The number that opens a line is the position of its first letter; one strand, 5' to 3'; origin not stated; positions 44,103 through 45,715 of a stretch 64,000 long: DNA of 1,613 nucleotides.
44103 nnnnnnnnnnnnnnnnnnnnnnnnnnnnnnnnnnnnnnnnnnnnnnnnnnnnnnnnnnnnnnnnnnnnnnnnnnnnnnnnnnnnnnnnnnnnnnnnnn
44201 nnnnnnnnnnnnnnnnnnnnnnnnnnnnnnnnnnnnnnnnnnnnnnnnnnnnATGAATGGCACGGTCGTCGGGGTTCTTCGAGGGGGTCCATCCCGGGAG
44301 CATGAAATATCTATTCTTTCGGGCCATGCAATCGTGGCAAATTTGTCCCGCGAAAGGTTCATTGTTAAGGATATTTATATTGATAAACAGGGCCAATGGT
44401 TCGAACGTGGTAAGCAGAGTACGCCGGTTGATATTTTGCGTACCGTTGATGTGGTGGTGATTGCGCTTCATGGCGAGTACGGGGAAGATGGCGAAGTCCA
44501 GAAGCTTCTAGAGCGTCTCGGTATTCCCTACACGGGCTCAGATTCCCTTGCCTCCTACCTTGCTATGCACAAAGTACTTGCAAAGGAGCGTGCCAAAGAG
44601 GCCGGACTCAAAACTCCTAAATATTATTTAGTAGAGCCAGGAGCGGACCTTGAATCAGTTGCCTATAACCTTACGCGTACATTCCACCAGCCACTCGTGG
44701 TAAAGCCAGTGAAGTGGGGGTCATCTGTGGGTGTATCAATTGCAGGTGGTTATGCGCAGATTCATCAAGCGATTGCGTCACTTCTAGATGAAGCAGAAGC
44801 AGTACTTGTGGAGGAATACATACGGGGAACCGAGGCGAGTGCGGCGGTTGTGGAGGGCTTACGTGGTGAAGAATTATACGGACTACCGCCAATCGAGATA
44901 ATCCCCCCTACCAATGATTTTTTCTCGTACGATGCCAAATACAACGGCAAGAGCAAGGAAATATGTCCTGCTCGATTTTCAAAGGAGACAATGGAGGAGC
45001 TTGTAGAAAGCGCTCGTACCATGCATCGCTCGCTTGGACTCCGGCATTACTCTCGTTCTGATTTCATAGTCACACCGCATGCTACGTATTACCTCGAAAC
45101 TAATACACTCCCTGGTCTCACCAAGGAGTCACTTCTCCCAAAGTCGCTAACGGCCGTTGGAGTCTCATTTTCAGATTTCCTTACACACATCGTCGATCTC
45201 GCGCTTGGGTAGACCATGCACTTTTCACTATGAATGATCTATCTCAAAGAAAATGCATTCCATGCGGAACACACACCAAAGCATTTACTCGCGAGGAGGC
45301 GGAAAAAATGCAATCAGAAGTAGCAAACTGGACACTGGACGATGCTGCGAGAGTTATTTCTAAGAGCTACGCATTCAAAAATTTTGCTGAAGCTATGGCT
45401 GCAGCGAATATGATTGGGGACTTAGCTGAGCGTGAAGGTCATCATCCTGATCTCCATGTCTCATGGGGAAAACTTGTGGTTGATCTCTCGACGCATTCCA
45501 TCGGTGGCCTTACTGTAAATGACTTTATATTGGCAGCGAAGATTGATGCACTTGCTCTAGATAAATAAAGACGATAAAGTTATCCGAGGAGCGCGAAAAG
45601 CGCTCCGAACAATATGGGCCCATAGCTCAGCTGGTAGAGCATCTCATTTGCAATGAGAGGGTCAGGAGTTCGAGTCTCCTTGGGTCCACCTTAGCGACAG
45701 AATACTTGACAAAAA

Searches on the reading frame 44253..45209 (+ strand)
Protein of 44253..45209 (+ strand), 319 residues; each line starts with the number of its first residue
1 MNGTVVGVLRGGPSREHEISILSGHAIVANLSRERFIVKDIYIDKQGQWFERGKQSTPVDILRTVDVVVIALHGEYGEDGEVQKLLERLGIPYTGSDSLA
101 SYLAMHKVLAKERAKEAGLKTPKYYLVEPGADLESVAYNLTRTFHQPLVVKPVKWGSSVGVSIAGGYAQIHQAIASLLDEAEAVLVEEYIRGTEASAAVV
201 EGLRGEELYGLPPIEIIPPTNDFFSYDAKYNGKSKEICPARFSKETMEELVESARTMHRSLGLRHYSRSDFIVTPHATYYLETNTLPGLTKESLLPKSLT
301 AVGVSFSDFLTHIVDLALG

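Call 10: find_related_loci(query=window:44253-45209:+, collection=genome_contigs, flank=4000)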
Query window:44253-45209:+ (319 aa) in genome_contigs; peptide patterns used: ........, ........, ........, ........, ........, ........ (x = any residue, [..] = any of these).
599 stretches matched a pattern (row limit reached: there are more); 555 encode a relative of the query (tblastn E <= 1e-3); the best 80 are kept; 80 distinct loci.
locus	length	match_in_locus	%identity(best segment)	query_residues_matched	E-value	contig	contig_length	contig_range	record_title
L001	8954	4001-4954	72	1-318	1e-163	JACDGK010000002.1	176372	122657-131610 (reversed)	MAG: Patescibacteria group bacterium isolate MGR_bin410 SD2908_NODE_18_length_176372_cov_3.553797, whole genome shotgun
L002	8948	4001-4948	71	1-317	8e-158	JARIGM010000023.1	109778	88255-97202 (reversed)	MAG: Candidatus Kaiserbacteria bacterium isolate CullarsAll.DT.26 k141_1030002, whole genome shotgun sequence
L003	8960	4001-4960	69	1-319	2e-150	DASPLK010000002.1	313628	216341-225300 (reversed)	MAG TPA_asm: Candidatus Paceibacterota bacterium isolate SMAG_U12061 k141_105660, whole genome shotgun sequence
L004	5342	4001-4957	67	1-318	1e-150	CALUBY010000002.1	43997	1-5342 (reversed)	MAG: uncultured bacterium isolate LGMHLTr32Z_bin.9.MAG genome assembly, contig: NODE_30_length_43997_cov_21.296732, whol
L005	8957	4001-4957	68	1-318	1e-148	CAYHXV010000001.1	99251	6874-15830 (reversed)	MAG TPA_asm: uncultured Candidatus Saccharibacteria bacterium isolate ERP119705_co17_327 genome assembly, contig: NODE_1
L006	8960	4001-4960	68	1-318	6e-149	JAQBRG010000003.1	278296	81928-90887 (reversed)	MAG: Parcubacteria group bacterium isolate RYN_393 scaffold_77704, whole genome shotgun sequence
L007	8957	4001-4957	68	1-318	5e-148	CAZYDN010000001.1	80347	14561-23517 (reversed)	MAG TPA_asm: uncultured Candidatus Saccharibacteria bacterium isolate SRP286056_co3_277 genome assembly, contig: NODE_10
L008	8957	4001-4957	67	1-318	8e-148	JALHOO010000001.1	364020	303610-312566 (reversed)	MAG: Candidatus Paceibacterota bacterium isolate bin.152 c_000000000139, whole genome shotgun sequence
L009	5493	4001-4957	66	1-318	5e-147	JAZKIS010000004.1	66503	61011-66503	MAG: Patescibacteria group bacterium isolate ADI_DC_SW_02_SPN_11032020-bin059 DCSW02SPN_B059_0_000000000004, whole genom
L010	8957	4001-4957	66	1-318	5e-145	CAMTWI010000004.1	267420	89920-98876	MAG: uncultured bacterium isolate G04_MAG_00048 genome assembly, contig: G04_MAG_00048_000000000002, whole genome shotgu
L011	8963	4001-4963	67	1-317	2e-144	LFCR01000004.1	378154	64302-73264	MAG: Parcubacteria bacterium C7867-008 C7867_00009, whole genome shotgun sequence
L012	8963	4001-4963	67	1-317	2e-144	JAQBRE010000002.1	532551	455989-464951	MAG: Parcubacteria group bacterium isolate RYN_391 scaffold_1968775, whole genome shotgun sequence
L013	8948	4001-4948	68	4-318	9e-144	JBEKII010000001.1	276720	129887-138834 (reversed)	MAG: Minisyncoccia bacterium isolate SPRUCE 297 SPRUCE_297_1, whole genome shotgun sequence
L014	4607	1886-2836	68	4-319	6e-146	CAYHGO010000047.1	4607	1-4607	MAG TPA_asm: uncultured Candidatus Saccharibacteria bacterium isolate ERP119705_co12_96 genome assembly, contig: NODE_25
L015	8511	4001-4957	66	1-318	1e-142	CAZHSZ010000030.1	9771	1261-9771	MAG TPA_asm: uncultured Candidatus Saccharibacteria bacterium isolate SRP133034_co1_80 genome assembly, contig: NODE_614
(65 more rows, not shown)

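Call 19: find_related_loci(query=window:44253-45209:+, collection=metagenome_contigs, flank=3000)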
Query window:44253-45209:+ (319 aa) in metagenome_contigs; peptide patterns used: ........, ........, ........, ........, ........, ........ (x = any residue, [..] = any of these).
600 stretches matched a pattern (row limit reached: there are more); 534 encode a relative of the query (tblastn E <= 1e-3); the best 80 are kept; 80 distinct loci.
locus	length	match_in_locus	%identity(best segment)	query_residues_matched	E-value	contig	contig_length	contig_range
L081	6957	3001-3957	70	1-318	3e-153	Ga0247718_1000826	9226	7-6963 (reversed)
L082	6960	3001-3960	69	1-319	1e-150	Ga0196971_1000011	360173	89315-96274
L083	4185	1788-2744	68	1-318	5e-153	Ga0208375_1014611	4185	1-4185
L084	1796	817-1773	68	1-318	1e-159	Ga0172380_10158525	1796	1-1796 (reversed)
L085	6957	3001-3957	66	1-318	1e-145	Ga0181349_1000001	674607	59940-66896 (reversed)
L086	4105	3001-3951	68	4-318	2e-147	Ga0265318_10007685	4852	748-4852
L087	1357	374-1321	66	4-318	1e-158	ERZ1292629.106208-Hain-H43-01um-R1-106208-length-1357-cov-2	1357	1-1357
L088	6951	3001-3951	66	4-319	1e-144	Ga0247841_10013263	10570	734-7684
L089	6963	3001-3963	67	1-318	5e-143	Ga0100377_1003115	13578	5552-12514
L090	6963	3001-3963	67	1-318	5e-143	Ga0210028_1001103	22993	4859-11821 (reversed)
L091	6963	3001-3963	67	1-318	5e-143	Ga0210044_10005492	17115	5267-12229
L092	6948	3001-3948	67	4-318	1e-142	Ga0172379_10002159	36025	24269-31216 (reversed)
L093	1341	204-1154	67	4-319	3e-155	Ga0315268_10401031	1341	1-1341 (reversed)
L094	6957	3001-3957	66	1-318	1e-141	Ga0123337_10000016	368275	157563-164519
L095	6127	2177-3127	66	4-319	5e-142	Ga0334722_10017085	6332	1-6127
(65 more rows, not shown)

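Call 36: find_encoding_contigs(protein=window:44253-45209:+, flank=3000, max_places=10)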
Protein window:44253-45209:+ (319 aa): 1 contig read that carries it; 1 place shown.
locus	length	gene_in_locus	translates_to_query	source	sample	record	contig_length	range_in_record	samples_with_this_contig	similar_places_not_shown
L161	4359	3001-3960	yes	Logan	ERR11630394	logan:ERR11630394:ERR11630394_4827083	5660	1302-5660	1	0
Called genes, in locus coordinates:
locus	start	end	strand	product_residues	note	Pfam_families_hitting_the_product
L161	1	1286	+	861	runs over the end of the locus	?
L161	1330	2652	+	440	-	PF02151:UVR (weak), PF08459:UvrC_RNaseH_dom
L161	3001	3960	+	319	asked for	PF01820:Dala_Dala_lig_N, PF01071:GARS_A (weak), PF02655:ATP-grasp_3 (weak), PF02222:ATP-grasp (weak), PF07478:Dala_Dala_lig_C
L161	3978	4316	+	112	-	PF01329:Pterin_4a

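Call 38: find_homologous_proteins(query=window:44253-45209:+, max_evalue=1e-60)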
Query window:44253-45209:+ (319 aa): 5190 proteins with E <= 1e-60 among 8000 candidates; the best 120 are listed.
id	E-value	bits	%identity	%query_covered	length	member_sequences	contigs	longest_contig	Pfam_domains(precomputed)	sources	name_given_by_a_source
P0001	4.6e-207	704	100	100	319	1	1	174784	PF01820.28,PF02222.28,PF02655.20,PF01071.25,PF07478.19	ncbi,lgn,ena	-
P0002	5.9e-161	553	76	100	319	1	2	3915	PF01820.28,PF02222.28,PF01071.25,PF07478.19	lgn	-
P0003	1.6e-160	551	76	100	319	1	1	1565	PF01820.28,PF02222.28,PF02655.20,PF01071.25,PF07478.19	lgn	-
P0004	3.3e-160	550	75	100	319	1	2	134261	PF01820.28,PF02222.28,PF07478.19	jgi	jgi:D-alanine-D-alanine ligase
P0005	1.3e-155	535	74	99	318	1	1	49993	PF01820.28,PF02222.28,PF07478.19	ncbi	-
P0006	3.2e-155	534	72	100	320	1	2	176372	PF01820.28,PF02222.28,PF01071.25,PF07478.19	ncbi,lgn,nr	ncbi:D-alanine--D-alanine ligase [Patescibacteria group bacterium]|nr:D-alanine--D-alanine ligase [P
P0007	2.2e-154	531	73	100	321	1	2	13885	PF01820.28,PF02222.28,PF07478.19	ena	-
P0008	4.6e-154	530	74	100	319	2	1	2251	PF01820.28,PF02222.28,PF02655.20,PF07478.19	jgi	jgi:D-alanine-D-alanine ligase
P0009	6.0e-154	530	73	100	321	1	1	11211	PF01820.28,PF02222.28,PF01071.25,PF07478.19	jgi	jgi:D-alanine-D-alanine ligase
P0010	9.2e-154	529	74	99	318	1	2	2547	PF01820.28,PF02222.28,PF07478.19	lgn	-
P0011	1.2e-153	529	74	100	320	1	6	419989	PF01820.28,PF08443.17,PF01071.25,PF07478.19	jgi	jgi:D-alanine-D-alanine ligase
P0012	1.1e-152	526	73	100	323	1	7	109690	PF01820.28,PF02222.28,PF01071.25,PF07478.19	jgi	jgi:D-alanine-D-alanine ligase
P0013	1.6e-152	525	73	99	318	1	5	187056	PF01820.28,PF02222.28,PF02655.20,PF07478.19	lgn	-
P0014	2.1e-152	525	74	100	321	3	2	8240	PF01820.28,PF02655.20,PF01071.25,PF07478.19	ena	-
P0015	4.0e-152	524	71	100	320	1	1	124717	PF01820.28,PF02222.28,PF01071.25,PF07478.19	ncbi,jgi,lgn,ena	jgi:D-alanine-D-alanine ligase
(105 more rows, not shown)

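Call 39: find_encoding_contigs(protein=P0002, flank=2500, max_places=3)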
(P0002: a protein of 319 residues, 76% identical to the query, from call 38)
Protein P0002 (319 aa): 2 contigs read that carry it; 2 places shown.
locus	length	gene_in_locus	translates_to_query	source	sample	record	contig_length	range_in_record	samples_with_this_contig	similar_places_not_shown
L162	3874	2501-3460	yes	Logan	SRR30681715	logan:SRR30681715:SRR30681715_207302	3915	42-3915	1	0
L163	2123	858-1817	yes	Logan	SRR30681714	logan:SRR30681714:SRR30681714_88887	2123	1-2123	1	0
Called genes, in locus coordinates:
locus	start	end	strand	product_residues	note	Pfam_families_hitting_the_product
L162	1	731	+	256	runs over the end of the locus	?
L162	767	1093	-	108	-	-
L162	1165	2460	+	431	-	PF08459:UvrC_RNaseH_dom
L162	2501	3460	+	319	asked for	PF01820:Dala_Dala_lig_N, PF01071:GARS_A (weak), PF02222:ATP-grasp (weak), PF07478:Dala_Dala_lig_C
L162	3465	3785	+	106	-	PF01329:Pterin_4a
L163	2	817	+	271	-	?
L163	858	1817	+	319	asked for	PF01820:Dala_Dala_lig_N, PF01071:GARS_A (weak), PF02222:ATP-grasp (weak), PF07478:Dala_Dala_lig_C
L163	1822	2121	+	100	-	?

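Call 40: find_encoding_contigs(protein=P0004, flank=2500, max_places=3)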
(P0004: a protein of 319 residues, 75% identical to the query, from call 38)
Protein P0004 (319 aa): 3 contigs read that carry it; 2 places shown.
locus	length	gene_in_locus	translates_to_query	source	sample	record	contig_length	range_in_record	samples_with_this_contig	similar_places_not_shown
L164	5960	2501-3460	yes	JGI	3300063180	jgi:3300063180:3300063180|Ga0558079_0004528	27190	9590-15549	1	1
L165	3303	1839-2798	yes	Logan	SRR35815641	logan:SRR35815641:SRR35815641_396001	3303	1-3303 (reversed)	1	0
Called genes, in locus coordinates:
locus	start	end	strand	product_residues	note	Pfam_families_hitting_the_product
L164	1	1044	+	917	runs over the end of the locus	PF02463:SMC_N (faint), PF03193:RsgA_GTPase (faint), PF13481:AAA_25 (faint), PF13555:AAA_29 (faint), PF00005:ABC_tran (faint), PF13191:AAA_16 (faint), PF13304:AAA_21 (faint), PF17760:UvrA_inter, +1 more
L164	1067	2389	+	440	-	PF02151:UVR (faint), PF08459:UvrC_RNaseH_dom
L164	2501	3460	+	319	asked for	PF01820:Dala_Dala_lig_N, PF02222:ATP-grasp (weak), PF07478:Dala_Dala_lig_C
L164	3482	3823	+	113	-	PF01329:Pterin_4a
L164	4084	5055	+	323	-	-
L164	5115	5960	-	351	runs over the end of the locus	PF02618:YceG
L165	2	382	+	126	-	?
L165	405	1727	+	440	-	PF02151:UVR (faint), PF08459:UvrC_RNaseH_dom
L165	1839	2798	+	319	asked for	PF01820:Dala_Dala_lig_N, PF02222:ATP-grasp (weak), PF07478:Dala_Dala_lig_C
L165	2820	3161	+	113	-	PF01329:Pterin_4a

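Call 41: find_encoding_contigs(protein=P0005, flank=2500, max_places=3)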
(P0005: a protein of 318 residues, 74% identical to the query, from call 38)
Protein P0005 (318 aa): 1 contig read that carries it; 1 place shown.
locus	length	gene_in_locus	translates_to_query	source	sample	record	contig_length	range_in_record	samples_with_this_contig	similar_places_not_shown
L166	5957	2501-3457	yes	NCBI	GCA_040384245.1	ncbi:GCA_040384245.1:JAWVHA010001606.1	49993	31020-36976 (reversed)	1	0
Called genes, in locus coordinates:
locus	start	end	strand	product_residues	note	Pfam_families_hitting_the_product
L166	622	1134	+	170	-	-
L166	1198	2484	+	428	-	PF02151:UVR (weak), PF08459:UvrC_RNaseH_dom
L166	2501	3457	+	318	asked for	PF01820:Dala_Dala_lig_N, PF02222:ATP-grasp (weak), PF07478:Dala_Dala_lig_C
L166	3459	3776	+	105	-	-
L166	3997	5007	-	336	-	PF00239:Resolvase, PF07508:Recombinase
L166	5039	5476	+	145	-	-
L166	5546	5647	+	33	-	-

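Call 71: find_encoding_contigs(protein=P0003, flank=2000, max_places=2)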
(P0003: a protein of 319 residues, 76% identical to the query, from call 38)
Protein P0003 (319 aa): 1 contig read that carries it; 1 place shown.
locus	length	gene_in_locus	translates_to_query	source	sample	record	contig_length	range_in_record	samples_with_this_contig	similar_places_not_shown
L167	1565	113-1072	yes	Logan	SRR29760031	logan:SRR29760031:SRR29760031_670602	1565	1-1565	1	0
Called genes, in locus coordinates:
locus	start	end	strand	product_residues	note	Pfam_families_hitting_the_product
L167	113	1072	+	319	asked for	PF01820:Dala_Dala_lig_N, PF01071:GARS_A (weak), PF02655:ATP-grasp_3 (weak), PF02222:ATP-grasp (weak), PF07478:Dala_Dala_lig_C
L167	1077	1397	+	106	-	PF01329:Pterin_4a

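Call 72: find_encoding_contigs(protein=P0011, flank=2000, max_places=2)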
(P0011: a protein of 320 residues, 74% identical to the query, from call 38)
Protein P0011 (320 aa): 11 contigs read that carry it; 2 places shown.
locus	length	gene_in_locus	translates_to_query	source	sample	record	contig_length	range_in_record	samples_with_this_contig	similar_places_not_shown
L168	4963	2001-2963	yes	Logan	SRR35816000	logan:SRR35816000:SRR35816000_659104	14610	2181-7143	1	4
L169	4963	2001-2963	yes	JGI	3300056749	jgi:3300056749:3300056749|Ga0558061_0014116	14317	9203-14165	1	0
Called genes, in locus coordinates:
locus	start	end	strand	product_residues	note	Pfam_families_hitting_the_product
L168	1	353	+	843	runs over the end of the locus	?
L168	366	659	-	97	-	-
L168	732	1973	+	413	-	PF01541:GIY-YIG (faint), PF02151:UVR (faint), PF08459:UvrC_RNaseH_dom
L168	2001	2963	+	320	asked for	PF01820:Dala_Dala_lig_N, PF08443:RimK (faint), PF01071:GARS_A (weak), PF07478:Dala_Dala_lig_C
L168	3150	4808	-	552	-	PF00239:Resolvase, PF07508:Recombinase (weak), PF13408:Zn_ribbon_recom (weak)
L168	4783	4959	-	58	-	-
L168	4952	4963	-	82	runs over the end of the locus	-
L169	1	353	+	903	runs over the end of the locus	PF02463:SMC_N (faint), PF13481:AAA_25 (faint), PF13555:AAA_29 (faint), PF00005:ABC_tran (faint), PF13191:AAA_16 (faint), PF13304:AAA_21 (faint), PF17760:UvrA_inter, PF00684:DnaJ_CXXCXGXG (faint)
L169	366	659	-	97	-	-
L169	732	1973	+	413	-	PF01541:GIY-YIG (faint), PF02151:UVR (faint), PF08459:UvrC_RNaseH_dom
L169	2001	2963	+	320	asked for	PF01820:Dala_Dala_lig_N, PF08443:RimK (faint), PF01071:GARS_A (weak), PF07478:Dala_Dala_lig_C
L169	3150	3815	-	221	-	-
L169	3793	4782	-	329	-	PF00239:Resolvase, PF07508:Recombinase (weak)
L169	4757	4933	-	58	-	-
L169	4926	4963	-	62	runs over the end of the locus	?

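Call 73: find_encoding_contigs(protein=P0014, flank=2000, max_places=2)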
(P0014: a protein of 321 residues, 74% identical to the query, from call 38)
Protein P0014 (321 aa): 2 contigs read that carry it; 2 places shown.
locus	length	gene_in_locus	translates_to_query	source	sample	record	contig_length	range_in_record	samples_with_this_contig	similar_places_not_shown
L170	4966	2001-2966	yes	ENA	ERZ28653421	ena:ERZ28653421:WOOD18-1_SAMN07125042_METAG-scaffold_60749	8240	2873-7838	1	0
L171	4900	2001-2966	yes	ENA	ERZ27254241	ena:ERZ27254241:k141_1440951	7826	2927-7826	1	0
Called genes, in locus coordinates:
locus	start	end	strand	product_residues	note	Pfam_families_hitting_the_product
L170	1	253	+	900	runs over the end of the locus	PF13481:AAA_25 (faint), PF00005:ABC_tran (faint), PF02463:SMC_N (faint), PF13191:AAA_16 (faint), PF13304:AAA_21 (faint), PF13555:AAA_29 (faint), PF17760:UvrA_inter, PF00684:DnaJ_CXXCXGXG (faint)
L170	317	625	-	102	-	-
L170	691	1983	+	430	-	PF02151:UVR (weak), PF08459:UvrC_RNaseH_dom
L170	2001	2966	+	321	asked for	PF01820:Dala_Dala_lig_N, PF01071:GARS_A (faint), PF02655:ATP-grasp_3 (weak), PF07478:Dala_Dala_lig_C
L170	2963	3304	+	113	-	PF01329:Pterin_4a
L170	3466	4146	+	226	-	-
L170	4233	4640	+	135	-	PF09945:DUF2177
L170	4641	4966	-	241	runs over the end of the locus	?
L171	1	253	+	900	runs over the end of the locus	PF13481:AAA_25 (faint), PF00005:ABC_tran (faint), PF02463:SMC_N (faint), PF13191:AAA_16 (faint), PF13304:AAA_21 (faint), PF13555:AAA_29 (faint), PF17760:UvrA_inter, PF00684:DnaJ_CXXCXGXG (faint)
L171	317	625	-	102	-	-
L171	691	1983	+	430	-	PF02151:UVR (weak), PF08459:UvrC_RNaseH_dom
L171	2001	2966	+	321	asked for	PF01820:Dala_Dala_lig_N, PF01071:GARS_A (faint), PF02655:ATP-grasp_3 (weak), PF07478:Dala_Dala_lig_C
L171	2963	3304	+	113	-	PF01329:Pterin_4a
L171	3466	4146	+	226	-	-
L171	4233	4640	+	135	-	PF09945:DUF2177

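Call 74: find_encoding_contigs(protein=P0010, flank=2000, max_places=2)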
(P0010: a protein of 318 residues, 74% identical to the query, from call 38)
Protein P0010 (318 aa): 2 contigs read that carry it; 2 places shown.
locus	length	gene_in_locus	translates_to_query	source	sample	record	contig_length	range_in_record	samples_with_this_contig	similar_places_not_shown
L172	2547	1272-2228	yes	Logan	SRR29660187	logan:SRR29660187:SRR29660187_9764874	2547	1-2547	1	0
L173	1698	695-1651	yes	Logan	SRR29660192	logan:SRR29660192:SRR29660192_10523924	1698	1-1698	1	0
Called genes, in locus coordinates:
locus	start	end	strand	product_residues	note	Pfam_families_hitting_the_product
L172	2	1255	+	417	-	?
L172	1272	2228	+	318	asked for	PF01820:Dala_Dala_lig_N, PF02222:ATP-grasp (weak), PF07478:Dala_Dala_lig_C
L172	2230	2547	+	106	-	?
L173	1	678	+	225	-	?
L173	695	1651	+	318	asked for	PF01820:Dala_Dala_lig_N, PF02222:ATP-grasp (weak), PF07478:Dala_Dala_lig_C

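Call 97: find_encoding_contigs(protein=P0007, flank=2000, max_places=2)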
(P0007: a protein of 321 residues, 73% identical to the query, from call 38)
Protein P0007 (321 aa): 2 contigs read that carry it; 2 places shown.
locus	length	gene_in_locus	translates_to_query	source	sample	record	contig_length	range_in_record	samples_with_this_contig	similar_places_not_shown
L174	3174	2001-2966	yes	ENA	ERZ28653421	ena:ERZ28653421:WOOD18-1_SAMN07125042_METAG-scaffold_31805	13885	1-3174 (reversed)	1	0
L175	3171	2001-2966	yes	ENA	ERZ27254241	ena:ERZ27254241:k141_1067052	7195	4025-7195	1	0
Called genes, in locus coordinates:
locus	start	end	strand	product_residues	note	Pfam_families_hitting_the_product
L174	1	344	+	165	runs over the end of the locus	-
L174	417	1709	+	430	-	-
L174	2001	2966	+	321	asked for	PF01820:Dala_Dala_lig_N, PF02222:ATP-grasp (weak), PF07478:Dala_Dala_lig_C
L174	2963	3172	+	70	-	?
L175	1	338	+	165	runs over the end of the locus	-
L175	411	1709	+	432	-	PF02151:UVR (weak), PF08459:UvrC_RNaseH_dom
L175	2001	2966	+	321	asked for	PF01820:Dala_Dala_lig_N, PF02222:ATP-grasp (weak), PF07478:Dala_Dala_lig_C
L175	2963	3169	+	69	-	?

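Call 98: find_encoding_contigs(protein=P0012, flank=2000, max_places=2)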
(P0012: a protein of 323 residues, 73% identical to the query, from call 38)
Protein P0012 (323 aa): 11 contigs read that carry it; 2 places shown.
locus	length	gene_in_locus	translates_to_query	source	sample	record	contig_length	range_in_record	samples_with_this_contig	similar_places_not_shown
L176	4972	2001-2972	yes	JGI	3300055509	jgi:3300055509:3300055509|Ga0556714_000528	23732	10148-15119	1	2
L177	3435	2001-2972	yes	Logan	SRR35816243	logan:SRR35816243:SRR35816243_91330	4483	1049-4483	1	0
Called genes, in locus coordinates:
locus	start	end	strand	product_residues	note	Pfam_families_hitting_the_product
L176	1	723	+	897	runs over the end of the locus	PF02463:SMC_N (faint), PF13191:AAA_16 (faint), PF13481:AAA_25 (faint), PF13555:AAA_29 (faint), PF20703:nSTAND1 (faint), PF00005:ABC_tran (faint), PF13304:AAA_21 (faint), PF17760:UvrA_inter, +1 more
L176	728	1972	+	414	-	PF02151:UVR (weak), PF08459:UvrC_RNaseH_dom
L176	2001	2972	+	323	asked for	PF01820:Dala_Dala_lig_N, PF01071:GARS_A (weak), PF02222:ATP-grasp (weak), PF07478:Dala_Dala_lig_C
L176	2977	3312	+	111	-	PF01329:Pterin_4a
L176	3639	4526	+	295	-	-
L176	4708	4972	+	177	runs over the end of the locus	-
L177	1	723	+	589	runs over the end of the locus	?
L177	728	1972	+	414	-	PF02151:UVR (weak), PF08459:UvrC_RNaseH_dom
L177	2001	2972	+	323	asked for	PF01820:Dala_Dala_lig_N, PF01071:GARS_A (weak), PF02222:ATP-grasp (weak), PF07478:Dala_Dala_lig_C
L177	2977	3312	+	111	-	PF01329:Pterin_4a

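Call 99: find_encoding_contigs(protein=P0013, flank=2000, max_places=2)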
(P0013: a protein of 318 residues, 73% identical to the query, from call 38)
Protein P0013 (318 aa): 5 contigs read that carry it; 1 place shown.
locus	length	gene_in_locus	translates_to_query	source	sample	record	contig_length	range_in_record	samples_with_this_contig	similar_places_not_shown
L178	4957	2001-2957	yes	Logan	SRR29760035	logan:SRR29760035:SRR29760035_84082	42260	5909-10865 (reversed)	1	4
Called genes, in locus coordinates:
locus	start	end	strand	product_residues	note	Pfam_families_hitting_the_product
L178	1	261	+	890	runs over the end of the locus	PF02463:SMC_N (faint), PF13191:AAA_16 (faint), PF13481:AAA_25 (faint), PF13555:AAA_29 (faint), PF00005:ABC_tran (faint), PF13304:AAA_21 (faint), PF17760:UvrA_inter, PF00684:DnaJ_CXXCXGXG (faint)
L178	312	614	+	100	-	-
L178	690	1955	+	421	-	PF08459:UvrC_RNaseH_dom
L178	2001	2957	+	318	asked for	PF01820:Dala_Dala_lig_N, PF02655:ATP-grasp_3 (weak), PF02222:ATP-grasp (weak), PF07478:Dala_Dala_lig_C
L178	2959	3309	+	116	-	PF01329:Pterin_4a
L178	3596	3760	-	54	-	-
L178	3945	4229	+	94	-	-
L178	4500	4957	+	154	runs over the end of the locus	-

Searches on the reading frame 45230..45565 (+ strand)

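Call 81: search_protein_families(library=pfam, proteins=[window:45230-45565:+], max_evalue=0.01)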
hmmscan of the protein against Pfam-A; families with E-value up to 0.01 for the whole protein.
window:45230-45565:+ (112 aa): 1 family
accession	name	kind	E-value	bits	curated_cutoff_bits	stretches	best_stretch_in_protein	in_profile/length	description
PF01329.24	Pterin_4a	-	2.6e-28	98.4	26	1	19-108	3-91/91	Pterin 4 alpha carbinolamine dehydratase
